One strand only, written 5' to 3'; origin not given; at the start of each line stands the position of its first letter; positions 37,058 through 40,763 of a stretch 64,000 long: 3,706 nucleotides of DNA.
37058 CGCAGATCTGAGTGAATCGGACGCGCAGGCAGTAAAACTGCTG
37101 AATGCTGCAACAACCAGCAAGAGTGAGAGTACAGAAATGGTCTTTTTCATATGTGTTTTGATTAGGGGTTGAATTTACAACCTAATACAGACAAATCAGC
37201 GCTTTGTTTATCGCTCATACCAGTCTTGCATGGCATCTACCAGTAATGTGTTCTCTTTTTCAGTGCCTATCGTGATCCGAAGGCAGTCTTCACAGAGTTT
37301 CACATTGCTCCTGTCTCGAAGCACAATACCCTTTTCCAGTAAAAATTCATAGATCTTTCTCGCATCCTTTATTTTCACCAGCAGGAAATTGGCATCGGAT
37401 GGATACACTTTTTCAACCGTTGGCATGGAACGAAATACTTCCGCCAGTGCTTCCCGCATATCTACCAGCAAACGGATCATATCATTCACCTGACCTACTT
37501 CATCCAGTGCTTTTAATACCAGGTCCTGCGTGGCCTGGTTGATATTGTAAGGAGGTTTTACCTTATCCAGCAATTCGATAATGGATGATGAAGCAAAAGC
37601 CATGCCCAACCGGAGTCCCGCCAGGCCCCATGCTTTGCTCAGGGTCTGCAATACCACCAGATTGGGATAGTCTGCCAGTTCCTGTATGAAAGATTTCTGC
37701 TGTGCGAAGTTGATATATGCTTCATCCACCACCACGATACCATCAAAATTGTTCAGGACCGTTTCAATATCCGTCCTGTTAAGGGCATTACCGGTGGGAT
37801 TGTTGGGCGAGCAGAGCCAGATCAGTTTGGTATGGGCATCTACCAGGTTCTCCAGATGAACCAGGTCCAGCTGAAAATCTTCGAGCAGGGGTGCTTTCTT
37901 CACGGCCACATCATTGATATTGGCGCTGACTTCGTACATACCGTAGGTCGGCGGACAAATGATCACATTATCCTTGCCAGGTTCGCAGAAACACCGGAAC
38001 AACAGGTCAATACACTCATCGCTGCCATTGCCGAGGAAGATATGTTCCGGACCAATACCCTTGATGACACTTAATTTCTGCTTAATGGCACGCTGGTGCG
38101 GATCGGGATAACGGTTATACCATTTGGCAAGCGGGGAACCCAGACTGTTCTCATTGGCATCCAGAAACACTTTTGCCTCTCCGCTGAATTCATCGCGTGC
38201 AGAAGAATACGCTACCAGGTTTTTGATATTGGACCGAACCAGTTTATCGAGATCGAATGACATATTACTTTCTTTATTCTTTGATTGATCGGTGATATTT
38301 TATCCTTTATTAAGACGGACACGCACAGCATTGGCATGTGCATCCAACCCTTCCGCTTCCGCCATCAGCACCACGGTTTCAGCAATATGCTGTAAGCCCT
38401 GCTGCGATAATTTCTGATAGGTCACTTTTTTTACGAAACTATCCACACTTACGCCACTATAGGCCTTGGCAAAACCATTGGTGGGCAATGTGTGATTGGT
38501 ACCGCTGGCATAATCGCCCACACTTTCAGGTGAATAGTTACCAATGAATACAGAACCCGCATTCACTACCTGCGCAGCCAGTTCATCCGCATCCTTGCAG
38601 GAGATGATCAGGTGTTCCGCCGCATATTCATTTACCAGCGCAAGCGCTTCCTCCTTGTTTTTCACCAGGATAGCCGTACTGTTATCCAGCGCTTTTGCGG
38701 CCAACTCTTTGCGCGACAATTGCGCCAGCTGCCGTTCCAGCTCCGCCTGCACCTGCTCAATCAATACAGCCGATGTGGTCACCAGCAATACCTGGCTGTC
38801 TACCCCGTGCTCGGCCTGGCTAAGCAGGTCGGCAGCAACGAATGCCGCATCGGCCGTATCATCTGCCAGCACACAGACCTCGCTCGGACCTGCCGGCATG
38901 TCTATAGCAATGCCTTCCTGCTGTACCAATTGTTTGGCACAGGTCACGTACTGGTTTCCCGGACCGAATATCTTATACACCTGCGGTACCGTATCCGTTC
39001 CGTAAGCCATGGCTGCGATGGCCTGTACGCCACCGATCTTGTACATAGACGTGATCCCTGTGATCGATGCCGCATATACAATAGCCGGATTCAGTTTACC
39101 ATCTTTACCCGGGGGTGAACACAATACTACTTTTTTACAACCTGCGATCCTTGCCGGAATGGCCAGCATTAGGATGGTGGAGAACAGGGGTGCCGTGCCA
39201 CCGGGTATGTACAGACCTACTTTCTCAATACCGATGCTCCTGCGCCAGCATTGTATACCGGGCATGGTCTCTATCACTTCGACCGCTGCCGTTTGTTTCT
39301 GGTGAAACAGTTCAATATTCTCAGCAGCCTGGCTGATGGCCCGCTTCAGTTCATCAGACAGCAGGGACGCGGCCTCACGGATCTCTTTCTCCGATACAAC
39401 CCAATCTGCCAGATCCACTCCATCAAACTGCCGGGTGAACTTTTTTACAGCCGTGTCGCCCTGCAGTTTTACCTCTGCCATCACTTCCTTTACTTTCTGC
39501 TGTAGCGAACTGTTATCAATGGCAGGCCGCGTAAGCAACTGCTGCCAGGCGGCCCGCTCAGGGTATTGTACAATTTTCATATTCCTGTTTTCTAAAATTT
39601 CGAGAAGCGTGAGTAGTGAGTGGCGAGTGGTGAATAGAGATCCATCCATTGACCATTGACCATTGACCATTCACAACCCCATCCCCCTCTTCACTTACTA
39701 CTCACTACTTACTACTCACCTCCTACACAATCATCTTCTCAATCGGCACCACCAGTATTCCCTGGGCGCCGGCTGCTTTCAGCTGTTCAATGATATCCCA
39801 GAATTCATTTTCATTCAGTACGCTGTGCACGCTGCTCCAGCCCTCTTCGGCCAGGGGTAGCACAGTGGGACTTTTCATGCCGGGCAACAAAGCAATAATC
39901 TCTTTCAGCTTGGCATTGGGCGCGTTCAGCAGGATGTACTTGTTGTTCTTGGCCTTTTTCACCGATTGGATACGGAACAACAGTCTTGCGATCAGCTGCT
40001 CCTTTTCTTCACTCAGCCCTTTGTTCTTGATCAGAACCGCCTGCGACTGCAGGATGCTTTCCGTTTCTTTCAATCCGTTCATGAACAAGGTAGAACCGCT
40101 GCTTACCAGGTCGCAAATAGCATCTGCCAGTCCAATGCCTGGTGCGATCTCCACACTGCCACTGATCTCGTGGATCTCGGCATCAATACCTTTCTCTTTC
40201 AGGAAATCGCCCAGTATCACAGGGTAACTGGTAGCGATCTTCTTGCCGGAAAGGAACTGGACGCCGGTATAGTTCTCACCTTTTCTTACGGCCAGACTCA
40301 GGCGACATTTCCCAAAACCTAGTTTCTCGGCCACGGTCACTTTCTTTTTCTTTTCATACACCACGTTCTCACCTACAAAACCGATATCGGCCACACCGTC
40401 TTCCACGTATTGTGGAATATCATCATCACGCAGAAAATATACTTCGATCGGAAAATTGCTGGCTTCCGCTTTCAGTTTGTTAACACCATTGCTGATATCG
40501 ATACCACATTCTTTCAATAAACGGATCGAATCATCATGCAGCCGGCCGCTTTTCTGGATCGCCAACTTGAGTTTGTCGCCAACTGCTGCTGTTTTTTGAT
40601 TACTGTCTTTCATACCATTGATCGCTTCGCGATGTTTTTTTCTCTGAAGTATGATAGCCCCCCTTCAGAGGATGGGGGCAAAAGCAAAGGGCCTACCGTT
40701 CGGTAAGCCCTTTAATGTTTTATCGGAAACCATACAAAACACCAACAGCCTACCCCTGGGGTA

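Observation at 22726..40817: trp operon nested inside the his operon, so hisHAF(IE) appear to sit behind a Trp attenuator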

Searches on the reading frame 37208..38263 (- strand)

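Call 3: search_protein_families(library=pfam, proteins=[window:37208-38263:-])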
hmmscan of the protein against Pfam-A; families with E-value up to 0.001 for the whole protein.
window:37208-38263:- (351 aa): 3 families
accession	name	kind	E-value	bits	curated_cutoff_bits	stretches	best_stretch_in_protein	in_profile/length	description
PF00155.27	Aminotran_1_2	-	2.6e-62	211.6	19.7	1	49-344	35-360/361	Aminotransferase class I and II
PF01053.26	Cys_Met_Meta_PP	-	2.3e-05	23.6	27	0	46-185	43-178/381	Cys/Met metabolism PLP-dependent enzyme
PF04864.19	Alliinase_C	-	0.0003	20.2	22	1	149-225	142-209/363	Allinase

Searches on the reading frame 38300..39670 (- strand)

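Call 3: search_protein_families(library=pfam, proteins=[window:38300-39670:-])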
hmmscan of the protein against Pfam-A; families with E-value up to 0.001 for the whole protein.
window:38300-39670:- (456 aa): 1 family
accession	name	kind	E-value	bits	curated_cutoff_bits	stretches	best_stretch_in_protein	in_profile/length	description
PF00815.25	Histidinol_dh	-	9.9e-171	568.7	27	1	47-453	2-411/411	Histidinol dehydrogenase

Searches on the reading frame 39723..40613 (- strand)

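Call 3: search_protein_families(library=pfam, proteins=[window:39723-40613:-])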
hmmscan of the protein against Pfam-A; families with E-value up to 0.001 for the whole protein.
window:39723-40613:- (296 aa): 2 families
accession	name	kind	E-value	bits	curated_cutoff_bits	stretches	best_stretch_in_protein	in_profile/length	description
PF01634.23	HisG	-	1.3e-53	181.6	25.5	1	62-216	1-157/158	ATP phosphoribosyltransferase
PF08029.16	HisG_C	-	2.2e-29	101.8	23.5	1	221-293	1-73/73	HisG, C-terminal domain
